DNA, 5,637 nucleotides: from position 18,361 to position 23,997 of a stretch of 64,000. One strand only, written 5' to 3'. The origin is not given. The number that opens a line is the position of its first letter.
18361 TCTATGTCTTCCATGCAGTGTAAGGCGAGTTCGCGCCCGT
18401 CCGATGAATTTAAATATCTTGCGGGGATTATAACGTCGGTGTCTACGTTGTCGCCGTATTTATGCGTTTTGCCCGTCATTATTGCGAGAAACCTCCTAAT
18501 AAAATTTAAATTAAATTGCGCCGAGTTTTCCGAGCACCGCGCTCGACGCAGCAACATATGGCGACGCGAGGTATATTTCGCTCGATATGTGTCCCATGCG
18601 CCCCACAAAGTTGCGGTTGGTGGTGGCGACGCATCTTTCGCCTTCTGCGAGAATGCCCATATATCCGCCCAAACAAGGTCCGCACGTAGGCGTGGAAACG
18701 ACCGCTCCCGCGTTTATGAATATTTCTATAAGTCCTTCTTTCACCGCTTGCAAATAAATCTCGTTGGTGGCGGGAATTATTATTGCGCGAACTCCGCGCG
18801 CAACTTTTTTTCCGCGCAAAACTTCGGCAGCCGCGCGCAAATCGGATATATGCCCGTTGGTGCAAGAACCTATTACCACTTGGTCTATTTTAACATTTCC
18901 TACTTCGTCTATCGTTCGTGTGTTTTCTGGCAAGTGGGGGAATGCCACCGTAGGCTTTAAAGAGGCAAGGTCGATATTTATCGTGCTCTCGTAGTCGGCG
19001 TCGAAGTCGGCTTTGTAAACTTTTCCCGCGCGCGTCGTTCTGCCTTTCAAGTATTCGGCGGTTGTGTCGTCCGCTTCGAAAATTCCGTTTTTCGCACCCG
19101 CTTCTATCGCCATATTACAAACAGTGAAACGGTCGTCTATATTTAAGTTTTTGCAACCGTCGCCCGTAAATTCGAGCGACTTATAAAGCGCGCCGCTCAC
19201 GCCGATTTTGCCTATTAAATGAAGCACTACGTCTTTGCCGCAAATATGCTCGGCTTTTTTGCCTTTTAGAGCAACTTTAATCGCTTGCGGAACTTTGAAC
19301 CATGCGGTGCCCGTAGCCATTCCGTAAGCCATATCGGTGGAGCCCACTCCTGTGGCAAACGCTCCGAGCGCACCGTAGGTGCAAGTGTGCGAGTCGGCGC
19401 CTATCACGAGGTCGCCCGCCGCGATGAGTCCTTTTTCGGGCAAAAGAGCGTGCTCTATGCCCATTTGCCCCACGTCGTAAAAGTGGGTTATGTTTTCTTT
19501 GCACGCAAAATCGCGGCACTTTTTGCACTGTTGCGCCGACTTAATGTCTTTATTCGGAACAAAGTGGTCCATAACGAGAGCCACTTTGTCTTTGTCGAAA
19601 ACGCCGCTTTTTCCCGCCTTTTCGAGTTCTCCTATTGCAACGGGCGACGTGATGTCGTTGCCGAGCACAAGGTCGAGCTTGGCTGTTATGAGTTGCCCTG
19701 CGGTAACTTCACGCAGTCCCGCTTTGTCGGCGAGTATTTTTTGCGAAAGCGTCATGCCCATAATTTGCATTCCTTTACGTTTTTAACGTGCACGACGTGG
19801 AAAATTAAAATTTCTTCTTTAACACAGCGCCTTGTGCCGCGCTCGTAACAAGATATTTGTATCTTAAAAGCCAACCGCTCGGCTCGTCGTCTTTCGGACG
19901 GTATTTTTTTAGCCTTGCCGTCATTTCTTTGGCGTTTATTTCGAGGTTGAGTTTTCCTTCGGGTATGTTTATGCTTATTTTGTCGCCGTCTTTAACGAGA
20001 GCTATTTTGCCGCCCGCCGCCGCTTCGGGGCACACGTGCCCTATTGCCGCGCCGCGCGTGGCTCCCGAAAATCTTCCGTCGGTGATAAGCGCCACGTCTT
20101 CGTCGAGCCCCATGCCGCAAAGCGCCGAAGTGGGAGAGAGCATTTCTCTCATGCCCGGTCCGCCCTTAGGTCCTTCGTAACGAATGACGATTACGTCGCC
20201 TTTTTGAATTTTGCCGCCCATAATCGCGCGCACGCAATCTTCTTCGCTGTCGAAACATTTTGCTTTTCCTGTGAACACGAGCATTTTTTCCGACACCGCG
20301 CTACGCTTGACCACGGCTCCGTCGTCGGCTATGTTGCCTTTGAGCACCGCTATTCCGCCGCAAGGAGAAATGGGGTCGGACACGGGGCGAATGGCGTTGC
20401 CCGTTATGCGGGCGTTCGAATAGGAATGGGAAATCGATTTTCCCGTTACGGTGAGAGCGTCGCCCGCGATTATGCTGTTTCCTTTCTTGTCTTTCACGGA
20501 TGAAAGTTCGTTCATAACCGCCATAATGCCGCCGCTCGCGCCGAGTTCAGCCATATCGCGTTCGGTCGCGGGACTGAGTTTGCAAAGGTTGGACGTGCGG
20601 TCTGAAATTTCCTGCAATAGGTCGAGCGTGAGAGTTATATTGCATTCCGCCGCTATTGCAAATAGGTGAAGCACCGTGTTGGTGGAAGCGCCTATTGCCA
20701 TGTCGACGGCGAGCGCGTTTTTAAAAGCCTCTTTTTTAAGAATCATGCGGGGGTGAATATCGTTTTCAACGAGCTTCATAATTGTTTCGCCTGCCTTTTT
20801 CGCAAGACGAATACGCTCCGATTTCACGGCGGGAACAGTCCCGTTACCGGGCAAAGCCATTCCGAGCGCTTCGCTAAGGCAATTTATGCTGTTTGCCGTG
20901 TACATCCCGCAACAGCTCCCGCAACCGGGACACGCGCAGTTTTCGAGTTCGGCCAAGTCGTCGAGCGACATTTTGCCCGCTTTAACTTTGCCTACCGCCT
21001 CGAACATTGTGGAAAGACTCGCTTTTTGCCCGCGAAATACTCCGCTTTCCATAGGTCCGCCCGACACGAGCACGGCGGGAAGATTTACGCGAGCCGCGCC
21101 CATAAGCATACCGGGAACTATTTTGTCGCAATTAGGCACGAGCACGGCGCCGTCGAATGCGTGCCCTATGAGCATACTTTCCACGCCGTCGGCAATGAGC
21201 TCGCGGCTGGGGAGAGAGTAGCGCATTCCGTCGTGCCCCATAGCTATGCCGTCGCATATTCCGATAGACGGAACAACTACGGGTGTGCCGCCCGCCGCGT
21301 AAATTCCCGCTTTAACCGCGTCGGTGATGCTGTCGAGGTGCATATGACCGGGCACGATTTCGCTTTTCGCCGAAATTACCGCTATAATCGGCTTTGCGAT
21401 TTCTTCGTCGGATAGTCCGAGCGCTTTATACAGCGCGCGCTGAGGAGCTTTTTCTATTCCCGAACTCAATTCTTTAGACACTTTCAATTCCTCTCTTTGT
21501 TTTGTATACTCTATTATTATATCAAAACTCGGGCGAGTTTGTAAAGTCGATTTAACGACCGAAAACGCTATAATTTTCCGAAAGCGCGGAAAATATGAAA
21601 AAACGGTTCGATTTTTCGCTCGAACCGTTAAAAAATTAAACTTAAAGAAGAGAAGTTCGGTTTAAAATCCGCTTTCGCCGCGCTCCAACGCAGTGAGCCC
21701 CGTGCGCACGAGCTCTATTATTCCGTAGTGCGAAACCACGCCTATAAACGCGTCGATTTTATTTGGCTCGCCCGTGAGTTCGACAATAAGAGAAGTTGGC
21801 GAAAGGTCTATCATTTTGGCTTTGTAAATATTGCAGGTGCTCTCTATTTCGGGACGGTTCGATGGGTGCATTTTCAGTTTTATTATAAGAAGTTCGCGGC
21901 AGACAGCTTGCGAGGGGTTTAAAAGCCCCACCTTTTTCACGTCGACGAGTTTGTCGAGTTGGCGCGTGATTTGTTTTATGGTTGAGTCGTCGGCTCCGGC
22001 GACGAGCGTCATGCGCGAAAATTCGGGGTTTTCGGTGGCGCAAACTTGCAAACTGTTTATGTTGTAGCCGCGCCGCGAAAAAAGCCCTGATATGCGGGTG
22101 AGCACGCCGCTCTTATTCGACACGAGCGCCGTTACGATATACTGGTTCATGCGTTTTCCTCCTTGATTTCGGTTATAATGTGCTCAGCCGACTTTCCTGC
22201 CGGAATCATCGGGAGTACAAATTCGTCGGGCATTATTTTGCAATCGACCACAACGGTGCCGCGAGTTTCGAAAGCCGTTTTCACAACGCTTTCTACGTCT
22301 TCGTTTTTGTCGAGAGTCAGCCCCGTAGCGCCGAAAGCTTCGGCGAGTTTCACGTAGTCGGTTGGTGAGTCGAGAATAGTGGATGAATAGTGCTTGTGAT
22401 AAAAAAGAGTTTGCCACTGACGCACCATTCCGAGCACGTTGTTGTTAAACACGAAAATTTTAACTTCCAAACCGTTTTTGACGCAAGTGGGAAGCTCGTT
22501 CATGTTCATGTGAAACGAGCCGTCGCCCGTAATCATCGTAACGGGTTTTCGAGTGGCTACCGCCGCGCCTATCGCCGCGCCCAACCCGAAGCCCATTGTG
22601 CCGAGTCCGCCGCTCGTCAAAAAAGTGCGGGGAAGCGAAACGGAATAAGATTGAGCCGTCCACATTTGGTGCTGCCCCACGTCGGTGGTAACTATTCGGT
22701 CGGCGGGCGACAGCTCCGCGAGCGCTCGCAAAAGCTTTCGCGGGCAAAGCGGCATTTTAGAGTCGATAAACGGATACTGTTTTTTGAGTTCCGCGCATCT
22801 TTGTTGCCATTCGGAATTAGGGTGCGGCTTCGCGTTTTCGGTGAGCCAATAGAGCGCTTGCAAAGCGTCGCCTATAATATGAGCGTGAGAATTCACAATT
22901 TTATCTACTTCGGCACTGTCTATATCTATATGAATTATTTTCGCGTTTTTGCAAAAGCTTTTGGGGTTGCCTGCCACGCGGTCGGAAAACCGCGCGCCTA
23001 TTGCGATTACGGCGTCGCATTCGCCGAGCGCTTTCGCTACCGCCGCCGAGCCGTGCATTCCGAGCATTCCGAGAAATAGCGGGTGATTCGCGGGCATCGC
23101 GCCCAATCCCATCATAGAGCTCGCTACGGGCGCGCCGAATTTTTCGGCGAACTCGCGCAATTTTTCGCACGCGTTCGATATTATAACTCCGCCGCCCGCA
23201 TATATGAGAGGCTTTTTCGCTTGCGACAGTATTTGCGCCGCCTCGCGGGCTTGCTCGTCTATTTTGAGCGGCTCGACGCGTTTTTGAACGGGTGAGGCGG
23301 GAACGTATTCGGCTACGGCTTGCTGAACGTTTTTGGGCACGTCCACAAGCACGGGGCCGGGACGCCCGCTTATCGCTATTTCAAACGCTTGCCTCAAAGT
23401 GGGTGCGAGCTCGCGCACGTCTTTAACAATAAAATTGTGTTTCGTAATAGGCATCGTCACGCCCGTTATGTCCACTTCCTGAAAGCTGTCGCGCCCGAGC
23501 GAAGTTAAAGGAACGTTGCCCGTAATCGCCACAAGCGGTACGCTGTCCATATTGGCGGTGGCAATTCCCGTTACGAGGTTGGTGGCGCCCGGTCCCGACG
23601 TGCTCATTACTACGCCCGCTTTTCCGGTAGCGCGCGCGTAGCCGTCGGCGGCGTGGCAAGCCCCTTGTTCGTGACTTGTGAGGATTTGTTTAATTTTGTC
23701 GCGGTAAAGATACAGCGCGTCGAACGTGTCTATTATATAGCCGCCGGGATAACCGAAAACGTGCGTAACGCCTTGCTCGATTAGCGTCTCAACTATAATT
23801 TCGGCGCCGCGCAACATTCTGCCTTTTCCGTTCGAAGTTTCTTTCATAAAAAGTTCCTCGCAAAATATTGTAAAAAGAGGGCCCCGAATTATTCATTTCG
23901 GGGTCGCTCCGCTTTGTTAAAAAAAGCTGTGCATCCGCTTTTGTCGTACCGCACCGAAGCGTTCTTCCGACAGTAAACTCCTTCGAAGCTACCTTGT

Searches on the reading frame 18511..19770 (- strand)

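Call 81: search_protein_families(library=pfam, proteins=[window:18511-19770:-], max_evalue=0.00001)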
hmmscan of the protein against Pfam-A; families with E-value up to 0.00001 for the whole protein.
window:18511-19770:- (419 aa): 1 family
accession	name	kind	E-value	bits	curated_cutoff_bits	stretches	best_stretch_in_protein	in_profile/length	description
PF00330.25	Aconitase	-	3.1e-101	340.1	28.7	2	23-289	12-305/463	Aconitase family (aconitate hydratase)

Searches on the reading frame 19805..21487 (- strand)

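Call 82: search_protein_families(library=pfam, proteins=[window:19805-21487:-], max_evalue=0.00001)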
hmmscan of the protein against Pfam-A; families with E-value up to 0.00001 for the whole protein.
window:19805-21487:- (560 aa): 2 families
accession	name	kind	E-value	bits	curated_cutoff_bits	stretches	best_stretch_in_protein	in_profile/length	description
PF00920.27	ILVD_EDD_N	-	2.9e-125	418.1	27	1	32-353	1-314/316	Dihydroxy-acid/6-phosphogluconate dehydratase N-terminal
PF24877.1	ILV_EDD_C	-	5.9e-78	261.1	27.7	1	365-554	2-191/191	Dihydroxy-acid/6-phosphogluconate dehydratase C-terminal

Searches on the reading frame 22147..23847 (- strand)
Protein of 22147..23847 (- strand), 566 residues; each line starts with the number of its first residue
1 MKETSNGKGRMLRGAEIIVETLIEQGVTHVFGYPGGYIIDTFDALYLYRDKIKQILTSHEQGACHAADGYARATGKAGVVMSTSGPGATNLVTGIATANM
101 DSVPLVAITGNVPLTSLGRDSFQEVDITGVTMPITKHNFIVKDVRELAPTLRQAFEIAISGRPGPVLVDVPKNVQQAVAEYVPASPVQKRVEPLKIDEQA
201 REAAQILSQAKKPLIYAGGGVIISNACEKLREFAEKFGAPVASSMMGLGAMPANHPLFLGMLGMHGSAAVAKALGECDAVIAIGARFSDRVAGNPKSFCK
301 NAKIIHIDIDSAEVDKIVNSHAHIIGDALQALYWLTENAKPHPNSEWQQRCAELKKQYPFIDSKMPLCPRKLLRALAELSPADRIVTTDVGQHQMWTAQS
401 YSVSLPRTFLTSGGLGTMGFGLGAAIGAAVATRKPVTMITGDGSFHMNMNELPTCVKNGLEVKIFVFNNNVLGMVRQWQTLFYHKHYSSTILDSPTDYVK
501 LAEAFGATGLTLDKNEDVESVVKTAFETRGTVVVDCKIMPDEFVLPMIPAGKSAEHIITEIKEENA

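Call 82: search_protein_families(library=pfam, proteins=[window:22147-23847:-], max_evalue=0.00001)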
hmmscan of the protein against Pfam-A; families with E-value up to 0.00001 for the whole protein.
window:22147-23847:- (566 aa): 3 families
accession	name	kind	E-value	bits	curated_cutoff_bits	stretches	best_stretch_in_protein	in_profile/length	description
PF02775.26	TPP_enzyme_C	-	2.2e-52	177.3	21.9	1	389-536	1-151/151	Thiamine pyrophosphate enzyme, C-terminal TPP binding domain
PF00205.28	TPP_enzyme_M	-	3.2e-49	166.6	30.4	1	201-332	2-134/137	Thiamine pyrophosphate enzyme, central domain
PF02776.23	TPP_enzyme_N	-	3.9e-40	136.8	26.8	1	13-128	2-117/119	Thiamine pyrophosphate enzyme, N-terminal TPP binding domain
